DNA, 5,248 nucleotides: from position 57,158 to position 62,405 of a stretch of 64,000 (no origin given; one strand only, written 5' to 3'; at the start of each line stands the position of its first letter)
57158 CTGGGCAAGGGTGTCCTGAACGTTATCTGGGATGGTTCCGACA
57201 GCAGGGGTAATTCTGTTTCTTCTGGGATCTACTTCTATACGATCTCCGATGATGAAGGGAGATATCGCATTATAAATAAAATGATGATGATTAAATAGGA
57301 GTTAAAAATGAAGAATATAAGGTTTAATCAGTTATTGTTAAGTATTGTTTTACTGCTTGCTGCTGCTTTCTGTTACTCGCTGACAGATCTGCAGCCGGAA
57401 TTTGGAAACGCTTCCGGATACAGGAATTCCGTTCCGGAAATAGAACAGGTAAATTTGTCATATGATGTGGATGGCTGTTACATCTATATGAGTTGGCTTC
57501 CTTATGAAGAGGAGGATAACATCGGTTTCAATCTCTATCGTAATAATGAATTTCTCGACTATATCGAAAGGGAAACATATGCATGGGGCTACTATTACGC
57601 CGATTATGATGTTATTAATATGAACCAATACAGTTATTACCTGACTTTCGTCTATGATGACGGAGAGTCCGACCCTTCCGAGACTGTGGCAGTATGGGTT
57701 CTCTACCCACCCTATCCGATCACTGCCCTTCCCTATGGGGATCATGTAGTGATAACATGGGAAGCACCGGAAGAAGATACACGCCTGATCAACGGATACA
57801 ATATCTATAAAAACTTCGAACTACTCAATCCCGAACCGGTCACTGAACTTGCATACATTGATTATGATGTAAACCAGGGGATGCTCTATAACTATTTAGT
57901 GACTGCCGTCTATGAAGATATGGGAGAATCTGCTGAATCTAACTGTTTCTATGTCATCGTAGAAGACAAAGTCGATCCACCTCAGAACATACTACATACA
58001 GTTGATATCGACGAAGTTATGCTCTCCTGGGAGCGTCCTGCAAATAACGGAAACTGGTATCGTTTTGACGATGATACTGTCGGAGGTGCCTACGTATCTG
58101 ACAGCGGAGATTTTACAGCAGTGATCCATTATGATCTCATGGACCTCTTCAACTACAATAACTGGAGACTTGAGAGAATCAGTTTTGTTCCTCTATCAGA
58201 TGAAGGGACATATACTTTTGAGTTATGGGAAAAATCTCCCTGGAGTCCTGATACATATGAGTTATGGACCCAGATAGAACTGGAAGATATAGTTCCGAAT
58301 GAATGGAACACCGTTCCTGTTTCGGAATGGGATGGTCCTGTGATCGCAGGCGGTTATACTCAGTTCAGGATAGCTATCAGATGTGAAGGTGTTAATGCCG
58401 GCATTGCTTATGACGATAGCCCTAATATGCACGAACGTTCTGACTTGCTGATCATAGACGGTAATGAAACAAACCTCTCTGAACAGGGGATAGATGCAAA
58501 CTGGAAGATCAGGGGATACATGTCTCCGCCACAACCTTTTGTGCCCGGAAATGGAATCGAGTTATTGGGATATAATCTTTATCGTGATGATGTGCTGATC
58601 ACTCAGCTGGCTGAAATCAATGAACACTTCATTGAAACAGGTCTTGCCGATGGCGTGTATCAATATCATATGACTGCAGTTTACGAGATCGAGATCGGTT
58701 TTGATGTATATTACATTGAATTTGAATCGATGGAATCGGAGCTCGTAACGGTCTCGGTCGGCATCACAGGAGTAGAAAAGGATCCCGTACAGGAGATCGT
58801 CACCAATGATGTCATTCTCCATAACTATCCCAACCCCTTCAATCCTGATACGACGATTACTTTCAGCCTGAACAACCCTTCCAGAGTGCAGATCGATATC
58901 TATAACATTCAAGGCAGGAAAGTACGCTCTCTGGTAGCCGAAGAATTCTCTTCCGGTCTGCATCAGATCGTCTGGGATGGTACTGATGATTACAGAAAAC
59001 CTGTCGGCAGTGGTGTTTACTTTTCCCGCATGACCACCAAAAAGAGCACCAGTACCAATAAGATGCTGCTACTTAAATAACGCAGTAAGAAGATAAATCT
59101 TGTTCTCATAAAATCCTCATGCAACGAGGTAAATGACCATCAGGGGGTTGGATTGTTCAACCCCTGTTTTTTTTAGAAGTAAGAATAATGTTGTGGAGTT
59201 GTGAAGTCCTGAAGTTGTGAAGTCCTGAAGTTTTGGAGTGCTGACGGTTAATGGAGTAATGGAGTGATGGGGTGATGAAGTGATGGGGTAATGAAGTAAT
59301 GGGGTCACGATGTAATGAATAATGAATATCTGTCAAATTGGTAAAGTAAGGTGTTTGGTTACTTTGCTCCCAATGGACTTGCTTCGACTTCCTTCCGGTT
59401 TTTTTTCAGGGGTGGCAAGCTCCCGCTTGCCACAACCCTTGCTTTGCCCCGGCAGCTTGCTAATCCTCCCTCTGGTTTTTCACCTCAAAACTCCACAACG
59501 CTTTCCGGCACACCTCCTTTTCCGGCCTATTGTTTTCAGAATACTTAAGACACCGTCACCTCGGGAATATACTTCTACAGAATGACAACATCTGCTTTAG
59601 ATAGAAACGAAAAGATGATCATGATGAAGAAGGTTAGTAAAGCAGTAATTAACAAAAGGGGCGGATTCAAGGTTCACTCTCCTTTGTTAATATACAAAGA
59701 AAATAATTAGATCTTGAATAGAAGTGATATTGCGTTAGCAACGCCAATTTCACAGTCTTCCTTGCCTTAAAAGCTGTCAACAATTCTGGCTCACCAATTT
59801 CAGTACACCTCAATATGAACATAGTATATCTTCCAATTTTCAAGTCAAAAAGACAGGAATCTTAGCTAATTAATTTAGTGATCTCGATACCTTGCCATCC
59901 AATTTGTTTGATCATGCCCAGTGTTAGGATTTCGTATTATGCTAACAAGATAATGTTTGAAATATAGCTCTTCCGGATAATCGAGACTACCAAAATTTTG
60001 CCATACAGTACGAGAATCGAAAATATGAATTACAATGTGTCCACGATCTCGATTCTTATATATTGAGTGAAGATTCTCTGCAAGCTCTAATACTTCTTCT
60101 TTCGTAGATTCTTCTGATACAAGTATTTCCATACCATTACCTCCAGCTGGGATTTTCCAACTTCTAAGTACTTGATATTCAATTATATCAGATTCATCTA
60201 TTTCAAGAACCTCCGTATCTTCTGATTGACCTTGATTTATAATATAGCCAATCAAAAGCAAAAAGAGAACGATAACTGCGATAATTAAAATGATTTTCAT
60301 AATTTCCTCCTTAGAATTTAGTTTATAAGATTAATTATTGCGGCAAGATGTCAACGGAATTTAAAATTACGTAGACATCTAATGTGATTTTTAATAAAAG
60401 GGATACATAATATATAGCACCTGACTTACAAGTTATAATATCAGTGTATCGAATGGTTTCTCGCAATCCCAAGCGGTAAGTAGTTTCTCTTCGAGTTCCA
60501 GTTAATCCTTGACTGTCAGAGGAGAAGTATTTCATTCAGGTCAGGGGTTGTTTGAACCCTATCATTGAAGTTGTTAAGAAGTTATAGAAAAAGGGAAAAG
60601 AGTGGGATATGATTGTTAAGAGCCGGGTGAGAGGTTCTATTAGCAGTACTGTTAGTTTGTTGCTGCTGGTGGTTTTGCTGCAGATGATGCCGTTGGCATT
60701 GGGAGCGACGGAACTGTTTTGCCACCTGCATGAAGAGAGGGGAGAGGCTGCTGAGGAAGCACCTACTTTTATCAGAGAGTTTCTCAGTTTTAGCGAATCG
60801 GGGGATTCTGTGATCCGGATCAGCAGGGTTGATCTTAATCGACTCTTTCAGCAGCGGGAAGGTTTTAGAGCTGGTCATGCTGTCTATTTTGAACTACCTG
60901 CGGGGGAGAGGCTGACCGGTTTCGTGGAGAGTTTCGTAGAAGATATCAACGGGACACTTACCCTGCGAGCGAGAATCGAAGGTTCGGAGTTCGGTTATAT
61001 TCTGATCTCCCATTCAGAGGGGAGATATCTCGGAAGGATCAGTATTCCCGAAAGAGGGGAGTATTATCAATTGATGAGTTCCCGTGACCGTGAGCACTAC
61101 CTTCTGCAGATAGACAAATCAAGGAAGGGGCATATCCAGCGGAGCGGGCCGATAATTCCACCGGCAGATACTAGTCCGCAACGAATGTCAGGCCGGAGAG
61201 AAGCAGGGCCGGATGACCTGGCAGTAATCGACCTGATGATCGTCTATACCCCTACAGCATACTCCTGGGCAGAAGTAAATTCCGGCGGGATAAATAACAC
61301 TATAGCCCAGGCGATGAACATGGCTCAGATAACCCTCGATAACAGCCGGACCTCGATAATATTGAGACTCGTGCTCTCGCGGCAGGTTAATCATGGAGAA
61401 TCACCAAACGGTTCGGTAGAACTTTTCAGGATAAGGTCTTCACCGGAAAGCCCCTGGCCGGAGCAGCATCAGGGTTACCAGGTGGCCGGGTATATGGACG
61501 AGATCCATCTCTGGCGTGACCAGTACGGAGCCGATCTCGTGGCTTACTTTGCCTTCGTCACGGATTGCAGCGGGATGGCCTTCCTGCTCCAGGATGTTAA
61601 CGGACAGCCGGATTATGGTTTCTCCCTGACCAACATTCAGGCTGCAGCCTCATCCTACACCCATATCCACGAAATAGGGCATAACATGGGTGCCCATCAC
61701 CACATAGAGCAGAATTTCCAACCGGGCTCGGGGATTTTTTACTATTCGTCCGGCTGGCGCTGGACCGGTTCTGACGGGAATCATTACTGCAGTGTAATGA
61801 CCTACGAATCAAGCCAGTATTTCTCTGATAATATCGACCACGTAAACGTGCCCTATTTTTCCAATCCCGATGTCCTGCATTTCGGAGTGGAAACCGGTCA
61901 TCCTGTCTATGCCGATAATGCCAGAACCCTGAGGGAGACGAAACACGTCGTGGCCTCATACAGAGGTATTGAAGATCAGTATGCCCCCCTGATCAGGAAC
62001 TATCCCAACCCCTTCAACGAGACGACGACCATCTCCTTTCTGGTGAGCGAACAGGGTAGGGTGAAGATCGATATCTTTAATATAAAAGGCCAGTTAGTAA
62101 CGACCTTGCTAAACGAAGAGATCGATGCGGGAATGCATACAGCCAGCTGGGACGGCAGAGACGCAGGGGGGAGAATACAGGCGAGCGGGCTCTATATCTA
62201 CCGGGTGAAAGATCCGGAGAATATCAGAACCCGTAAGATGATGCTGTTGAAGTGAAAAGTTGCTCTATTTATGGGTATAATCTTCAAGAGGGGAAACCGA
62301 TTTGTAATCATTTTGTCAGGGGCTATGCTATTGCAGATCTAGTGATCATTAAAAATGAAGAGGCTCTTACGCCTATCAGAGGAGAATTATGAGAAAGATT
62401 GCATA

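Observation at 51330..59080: Self-contained sigma-54 circuit: cytoplasmic TPR kinase plus GAFTGA activator, divergent from a perfect -24/-12 promoter driving a two-gene T9SS-cargo operon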

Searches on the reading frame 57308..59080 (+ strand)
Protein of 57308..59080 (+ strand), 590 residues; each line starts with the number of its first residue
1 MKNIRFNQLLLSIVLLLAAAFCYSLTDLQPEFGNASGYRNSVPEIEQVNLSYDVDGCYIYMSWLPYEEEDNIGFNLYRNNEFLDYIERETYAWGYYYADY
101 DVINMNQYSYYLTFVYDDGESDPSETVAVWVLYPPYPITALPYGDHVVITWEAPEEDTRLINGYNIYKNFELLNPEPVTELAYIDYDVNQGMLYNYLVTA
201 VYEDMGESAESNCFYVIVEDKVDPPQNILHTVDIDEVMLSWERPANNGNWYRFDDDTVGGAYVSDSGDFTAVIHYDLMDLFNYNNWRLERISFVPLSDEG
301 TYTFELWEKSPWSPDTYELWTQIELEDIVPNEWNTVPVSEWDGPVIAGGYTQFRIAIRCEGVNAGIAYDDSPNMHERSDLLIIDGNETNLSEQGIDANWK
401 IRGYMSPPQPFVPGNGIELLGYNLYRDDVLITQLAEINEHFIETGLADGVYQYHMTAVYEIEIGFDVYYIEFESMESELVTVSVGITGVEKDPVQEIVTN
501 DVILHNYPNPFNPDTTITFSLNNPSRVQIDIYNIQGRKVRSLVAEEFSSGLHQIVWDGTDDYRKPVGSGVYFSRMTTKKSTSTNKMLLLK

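Call 3: search_protein_families(library=pfam, proteins=[window:57308-59080:+], max_evalue=0.01)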
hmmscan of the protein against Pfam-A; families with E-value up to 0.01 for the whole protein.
window:57308-59080:+ (590 aa): 3 families
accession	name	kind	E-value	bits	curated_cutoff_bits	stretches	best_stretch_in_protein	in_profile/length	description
PF18370.7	RGI_lyase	-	4.3e-11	43.4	27.8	2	140-208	12-78/86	Rhamnogalacturonan I lyases beta-sheet domain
PF13860.13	FlgD_ig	-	1.9e-08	34.6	27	1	516-578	11-76/79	FlgD Ig-like domain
PF18962.6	Por_Secre_tail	-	1.4e-07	32.2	27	1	507-586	2-73/75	Secretion system C-terminal sorting domain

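Call 4: search_protein_families(library=ncbifam, proteins=[window:57308-59080:+], max_evalue=0.01)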
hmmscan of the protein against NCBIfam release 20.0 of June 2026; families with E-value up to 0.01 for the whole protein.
window:57308-59080:+ (590 aa): 8 families
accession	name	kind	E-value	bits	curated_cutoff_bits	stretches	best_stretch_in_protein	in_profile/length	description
NF033707.1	T9SS_sortase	equivalog_domain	9.9e-12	43.3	420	1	504-582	999-1082/1095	type IX secretion system sortase PorU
TIGR04183.1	Por_Secre_tail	domain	2.4e-10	40.3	23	1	507-587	2-70/72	T9SS type A sorting domain-containing protein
NF052323.1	T9SSA_dep_M6i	equivalog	6.7e-09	34.3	600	1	498-585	952-1034/1043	T9SS-dependent M6-like inactivated metalloprotease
NF052228.1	T9SS_PorZ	equivalog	1.2e-05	23.9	260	1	506-583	675-748/757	type IX secretion system anionic LPS delivery protein PorZ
NF038113.1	T9SSA_dep_M36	equivalog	2.3e-05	22.7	885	1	495-587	786-867/869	T9SS-dependent M36 family metallopeptidase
NF005176.1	PRK06655.1-1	equivalog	3.4e-05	23.8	230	1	522-585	94-157/197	flagellar hook assembly protein FlgD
NF009452.0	PRK12812.1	equivalog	0.00054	19.3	258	1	526-578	153-207/289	flagellar basal body rod modification protein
NF009276.0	PRK12633.1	equivalog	0.0019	17.9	383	1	524-579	128-183/234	flagellar basal body rod modification protein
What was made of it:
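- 57308..59080 (+): Secreted protein of tandem Fn3-like modules, a poorly modelled middle beta domain and a T9SS type-A sorting domain (590 aa). Pfam RGI_lyase-type beta-sheet domain (2 copies) and Por_Secre_tail 32.2 bits; TIGR04183 40.3 bits (calls 3, 4).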

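Call 46: search_protein_representatives(protein=window:57308-59080:+)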
Query: 590 residues. Proteins with E-value up to 0.001 (for the whole library): 257200; up to 1e-10: 62719; up to 1e-30: 371. The best 150 are listed.
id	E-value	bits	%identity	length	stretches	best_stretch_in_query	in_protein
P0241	0.0e+00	1371.4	100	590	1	1-590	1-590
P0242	2.5e-244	828.7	36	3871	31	499-590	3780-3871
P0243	6.4e-227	771.3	37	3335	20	70-251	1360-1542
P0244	1.7e-217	740.1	36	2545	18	70-249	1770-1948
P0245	1.3e-203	694.2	36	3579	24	70-249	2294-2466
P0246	1.7e-184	631.2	34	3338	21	49-249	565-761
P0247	2.4e-181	620.7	35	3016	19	65-249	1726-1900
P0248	2.9e-165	567.6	35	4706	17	498-590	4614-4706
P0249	1.5e-161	555.4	34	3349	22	431-590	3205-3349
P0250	2.1e-146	505.3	34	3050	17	49-248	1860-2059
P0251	3.2e-138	478.3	32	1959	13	69-253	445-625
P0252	1.2e-130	453.3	37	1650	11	70-250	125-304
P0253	1.8e-120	419.6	42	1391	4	49-472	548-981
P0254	4.3e-120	418.4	32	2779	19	416-590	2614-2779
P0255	5.2e-115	401.6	34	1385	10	419-590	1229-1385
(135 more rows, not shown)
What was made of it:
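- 57308..59080 (+): The modules recur in giant multi-repeat sorting-domain proteins (call 46).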

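Call 47: find_homologous_proteins(query=window:57308-59080:+, max_evalue=1e-10)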
Query window:57308-59080:+ (590 aa): 8 proteins with E <= 1e-10 among 8000 candidates.
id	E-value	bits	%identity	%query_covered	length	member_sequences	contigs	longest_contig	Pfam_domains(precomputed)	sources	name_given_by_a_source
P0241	0.0e+0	1371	100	100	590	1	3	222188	PF18962.8,PF18370.8,PF13860.13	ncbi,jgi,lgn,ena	-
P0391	7.9e-99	350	35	93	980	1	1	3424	PF13715.13,PF18962.8,PF18370.8,PF13620.13,PF09430.17,PF00041.28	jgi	-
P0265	1.9e-89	319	35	88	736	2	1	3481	PF18962.8,PF18370.8,PF13860.13,PF00041.28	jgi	jgi:hypothetical protein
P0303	1.8e-57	213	25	76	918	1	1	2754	PF25832.1,PF24421.2,PF22433.4,PF18370.8,PF25833.1,PF00041.28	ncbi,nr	ncbi:MAG: fibronectin type III domain-containing protein, partial [Candidatus Cloacimonadaceae bacte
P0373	3.6e-43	166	52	15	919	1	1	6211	PF18962.8,PF18370.8,PF13860.13,PF00041.28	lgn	-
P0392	9.5e-19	85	35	31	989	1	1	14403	PF00932.26,PF13287.13,PF18962.8,PF13290.14,PF18942.6,PF13860.13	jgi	jgi:hypothetical protein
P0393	2.8e-14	71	43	15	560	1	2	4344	PF18962.8,PF13860.13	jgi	jgi:hypothetical protein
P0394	6.8e-12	63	25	46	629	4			PF18962.8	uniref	uniref:T9SS type A sorting domain-containing protein n=1 Tax=Lentimicrobium sp. TaxID=2034841 RepID=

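Call 59: predict_structure(alignment_id=A2)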
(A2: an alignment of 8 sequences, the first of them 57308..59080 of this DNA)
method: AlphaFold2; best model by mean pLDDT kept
length: 590 residues; sequences in the alignment: 8
mean_pLDDT: 68.2   pTM: 0.40
mean pLDDT of the five models: 68.2, 66.2, 66.1, 65.7, 65.1
residues with pLDDT >= 90: 51; 70-90: 256; 50-70: 169; < 50: 114
segments of 3 or more residues with pLDDT < 50: 1-7, 19-39, 90-93, 246-267, 364-399, 407-414, 464-466, 487-498
pLDDT, mean of each block of 10 residues (from residue 1): 48 55 37 34 79 74 72 89 80 69 89 88 89 81 78 76 91 92 86 80 86 66 72 70 51 27 40 59 61 64 75 64 78 63 59 69 45 38 40 37 53 47 85 64 79 83 52 79 60 41 74 80 84 87 79 86 83 83 72
secondary structure, 60 per line:
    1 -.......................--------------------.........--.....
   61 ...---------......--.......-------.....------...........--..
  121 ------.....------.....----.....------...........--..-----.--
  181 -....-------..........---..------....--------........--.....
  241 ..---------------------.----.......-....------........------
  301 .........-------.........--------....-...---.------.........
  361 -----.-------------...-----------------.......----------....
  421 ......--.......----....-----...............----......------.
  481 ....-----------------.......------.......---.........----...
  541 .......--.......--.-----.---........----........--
elements in order: H2-24 E45-53 E56-63 E73-78 E81-87 E95-99 E106-116 E127-131 E138-142 E147-151 E161-168 E182-185 E193-202 E214-217 E226-233 E236-242 E269-275 H277-280 E287-294 E301-309 E317-325 E334-337 E352-360 E380-382 E400-406 E417-426 E429-435 E440-443 E449-463 E468-473 E480-484 E502-508 E515-521 E525-533 E538-547 E550-556 E569-576 E581-588

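Call 61: fold_search(model_id=the predicted structure, library=pdb)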
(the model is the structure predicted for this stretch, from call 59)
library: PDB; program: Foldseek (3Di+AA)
matches with E <= 10: 1836; with E <= 0.001: 431
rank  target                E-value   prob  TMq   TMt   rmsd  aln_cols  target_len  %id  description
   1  3t1w                  5.2e-12  1.00  0.19  0.27  18.7       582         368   11  Structure of the four-domain fragment Fn7B89 of oncofetal fibronectin (released 2012-03-21)
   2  6tpw                  1.3e-11  1.00  0.14  0.22  18.2       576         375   10  Crystal structures of FNIII domain one through four of the human leucocyte common antigen-related protein ( LAR) (released 2020-05-13)
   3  6mfa                  1.7e-11  1.00  0.20  0.28  35.8       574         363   10  Fragment of human fibronectin containing the 4th-7th type III domains (released 2019-09-18)
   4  1fnf                  2.8e-11  1.00  0.23  0.32  14.2       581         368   10  FRAGMENT OF HUMAN FIBRONECTIN ENCOMPASSING TYPE-III REPEATS 7 THROUGH 10 (released 1996-01-29)
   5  8v29_B                6.7e-11  1.00  0.21  0.21  28.0       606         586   11  Cryo-EM structure of human type I OSM receptor complex: model for full extracellular assembly (released 2024-11-20)
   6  8g4l_am               1.2e-10  1.00  0.21  0.13  52.5       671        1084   12  Cryo-EM structure of the human cardiac myosin filament (released 2023-11-01)
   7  8g4l_ao               1.4e-10  1.00  0.15  0.14  61.9       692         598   12  Cryo-EM structure of the human cardiac myosin filament (released 2023-11-01)
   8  8v2b_B                3.1e-10  1.00  0.20  0.20  28.1       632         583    8  Cryo-EM structure of mouse type II OSM receptor complex: model for full extracellular assembly (released 2024-11-20)
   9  8oe0_D                3.3e-10  1.00  0.21  0.21  26.8       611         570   10  Cryo-EM structure of a pre-dimerized murine IL-12 complete extracellular signaling complex (Class 2). (released 2024-02-07)
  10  4pbx                  3.4e-10  1.00  0.13  0.14  22.3       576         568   10  Crystal structure of the six N-terminal domains of human receptor protein tyrosine phosphatase sigma (released 2014-11-12)
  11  8odz_D                6.3e-10  1.00  0.21  0.21  26.6       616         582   10  Cryo-EM structure of a pre-dimerized murine IL-12 complete extracellular signaling complex (Class 1). (released 2024-02-07)
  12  8qy5_A                8.0e-10  1.00  0.21  0.21  26.9       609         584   11  Structure of interleukin 6. (released 2024-02-21)
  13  8v2b_C                9.6e-10  1.00  0.19  0.17  26.7       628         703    9  Cryo-EM structure of mouse type II OSM receptor complex: model for full extracellular assembly (released 2024-11-20)
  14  8qy6_A                1.0e-09  1.00  0.21  0.21  26.9       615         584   10  Structure of interleukin 6 (gp130 P496L mutant). (released 2024-02-21)
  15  8qy4_C                1.2e-09  1.00  0.21  0.21  27.0       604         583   10  Structure of interleukin 11 (gp130 P496L mutant). (released 2024-02-21)
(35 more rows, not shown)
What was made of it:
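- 57308..59080 (+): AF2 pLDDT 68; Foldseek finds fibronectin-III tandems (calls 59, 61).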

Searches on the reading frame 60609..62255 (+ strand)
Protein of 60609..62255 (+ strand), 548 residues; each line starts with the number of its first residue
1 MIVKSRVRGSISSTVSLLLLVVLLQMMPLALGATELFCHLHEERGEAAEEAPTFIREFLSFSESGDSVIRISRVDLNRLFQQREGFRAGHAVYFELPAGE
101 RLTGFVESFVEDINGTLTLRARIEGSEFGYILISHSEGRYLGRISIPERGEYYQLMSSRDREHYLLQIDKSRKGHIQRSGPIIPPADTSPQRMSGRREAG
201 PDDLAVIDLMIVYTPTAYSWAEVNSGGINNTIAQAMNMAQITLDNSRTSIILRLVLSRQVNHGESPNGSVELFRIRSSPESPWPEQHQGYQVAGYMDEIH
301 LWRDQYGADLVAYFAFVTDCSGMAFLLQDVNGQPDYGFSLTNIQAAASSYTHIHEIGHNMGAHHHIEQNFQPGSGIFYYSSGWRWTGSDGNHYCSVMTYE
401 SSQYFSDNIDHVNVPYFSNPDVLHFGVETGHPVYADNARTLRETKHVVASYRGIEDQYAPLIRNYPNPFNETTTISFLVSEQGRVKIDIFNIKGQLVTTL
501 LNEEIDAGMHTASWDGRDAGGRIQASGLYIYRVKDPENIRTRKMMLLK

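Call 3: search_protein_families(library=pfam, proteins=[window:60609-62255:+], max_evalue=0.01)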
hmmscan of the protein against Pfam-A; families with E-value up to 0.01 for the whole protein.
window:60609-62255:+ (548 aa): 6 families
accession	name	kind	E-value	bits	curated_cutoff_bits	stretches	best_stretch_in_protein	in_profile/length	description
PF13688.12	Reprolysin_5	-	2.7e-09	38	27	1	205-404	3-191/196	Metallo-peptidase family M12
PF13582.12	Reprolysin_3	-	1.3e-07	32.6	22.4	1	277-364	32-122/123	Metallo-peptidase family M12B Reprolysin-like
PF13860.13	FlgD_ig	-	2.1e-07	31.3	27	1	481-534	21-74/79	FlgD Ig-like domain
PF18962.6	Por_Secre_tail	-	4.2e-07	30.6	27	1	465-543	2-72/75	Secretion system C-terminal sorting domain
PF13583.11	Reprolysin_4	-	0.0004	20.5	22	1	282-402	65-178/203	Metallo-peptidase family M12B Reprolysin-like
PF13585.12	CHU_C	-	0.0059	17.2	27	0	469-535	14-72/86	CHU_C Type IX secretion signal domain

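Call 4: search_protein_families(library=ncbifam, proteins=[window:60609-62255:+], max_evalue=0.01)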
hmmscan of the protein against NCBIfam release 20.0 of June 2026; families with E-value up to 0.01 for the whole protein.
window:60609-62255:+ (548 aa): 10 families
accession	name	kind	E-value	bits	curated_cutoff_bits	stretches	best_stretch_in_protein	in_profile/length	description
NF052434.1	Mep72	equivalog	5.8e-19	68.1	645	2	299-453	75-233/573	biofilm-associated metzincin protease Mep72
TIGR04183.1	Por_Secre_tail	domain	9.9e-11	41.5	23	1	465-545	2-70/72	T9SS type A sorting domain-containing protein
NF033707.1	T9SS_sortase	equivalog_domain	9.5e-10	36.8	420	1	462-534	999-1076/1095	type IX secretion system sortase PorU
NF052323.1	T9SSA_dep_M6i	equivalog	2.7e-07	28.9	600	1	464-535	960-1026/1043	T9SS-dependent M6-like inactivated metalloprotease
NF038113.1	T9SSA_dep_M36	equivalog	6.6e-06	24.5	885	1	462-545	793-867/869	T9SS-dependent M36 family metallopeptidase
NF009452.0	PRK12812.1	equivalog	4.3e-05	22.9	258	1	481-532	150-203/289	flagellar basal body rod modification protein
NF005176.1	PRK06655.1-1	equivalog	8.1e-05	22.6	230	1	476-534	90-148/197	flagellar hook assembly protein FlgD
NF009276.0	PRK12633.1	equivalog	0.00017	21.4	383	1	479-534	125-180/234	flagellar basal body rod modification protein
NF033511.1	metallo_CpaA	exception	0.00058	18.3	750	0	300-372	452-517/575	metalloendopeptidase CpaA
NF052228.1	T9SS_PorZ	equivalog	0.0018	16.8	260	1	389-537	616-744/757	type IX secretion system anionic LPS delivery protein PorZ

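Call 80: find_encoding_contigs(protein=window:60609-62255:+, flank=10000, max_places=3)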
Protein window:60609-62255:+ (548 aa): 7 contigs read that carry it; 3 places shown.
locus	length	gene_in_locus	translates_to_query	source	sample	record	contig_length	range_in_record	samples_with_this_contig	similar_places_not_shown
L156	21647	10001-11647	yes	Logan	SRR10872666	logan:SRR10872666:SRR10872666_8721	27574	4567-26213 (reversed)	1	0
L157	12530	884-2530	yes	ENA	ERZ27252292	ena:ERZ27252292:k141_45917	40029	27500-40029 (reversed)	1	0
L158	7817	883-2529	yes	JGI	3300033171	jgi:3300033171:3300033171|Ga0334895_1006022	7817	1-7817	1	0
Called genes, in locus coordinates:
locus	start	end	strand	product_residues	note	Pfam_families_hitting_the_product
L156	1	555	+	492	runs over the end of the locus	-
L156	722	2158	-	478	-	PF00072:Response_reg, PF00158:Sigma54_activat, PF14532:Sigma54_activ_2, PF07728:AAA_5 (faint), PF25601:AAA_lid_14, PF02954:HTH_8 (weak)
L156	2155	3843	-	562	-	PF00515:TPR_1 (faint), PF07719:TPR_2 (faint), PF13424:TPR_12 (weak), PF13424:TPR_12, PF13424:TPR_12 (weak), PF00512:HisKA (weak), PF02518:HATPase_c, PF14501:HATPase_c_5 (weak), +7 more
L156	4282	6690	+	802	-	PF07494:Reg_prop (faint), PF08450:SGL (faint), PF13860:FlgD_ig (faint)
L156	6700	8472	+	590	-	PF18370:RGI_lyase (faint), PF13860:FlgD_ig, PF18962:Por_Secre_tail (weak)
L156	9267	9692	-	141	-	-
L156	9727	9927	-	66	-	-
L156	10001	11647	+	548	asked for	PF13688:Reprolysin_5, PF13582:Reprolysin_3, PF18962:Por_Secre_tail (weak), PF13860:FlgD_ig (weak)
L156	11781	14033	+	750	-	PF13439:Glyco_transf_4, PF00534:Glycos_transf_1, PF13692:Glyco_trans_1_4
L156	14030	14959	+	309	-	PF04041:Glyco_hydro_130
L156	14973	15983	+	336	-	PF00534:Glycos_transf_1, PF13692:Glyco_trans_1_4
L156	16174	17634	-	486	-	PF04041:Glyco_hydro_130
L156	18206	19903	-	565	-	PF13860:FlgD_ig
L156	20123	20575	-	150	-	-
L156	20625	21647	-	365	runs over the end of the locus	PF00111:Fer2, PF00970:FAD_binding_6, PF00175:NAD_binding_1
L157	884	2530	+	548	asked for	PF13688:Reprolysin_5, PF13582:Reprolysin_3, PF18962:Por_Secre_tail (weak), PF13860:FlgD_ig (weak)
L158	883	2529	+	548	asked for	PF13688:Reprolysin_5, PF13582:Reprolysin_3, PF18962:Por_Secre_tail (weak), PF13860:FlgD_ig (weak)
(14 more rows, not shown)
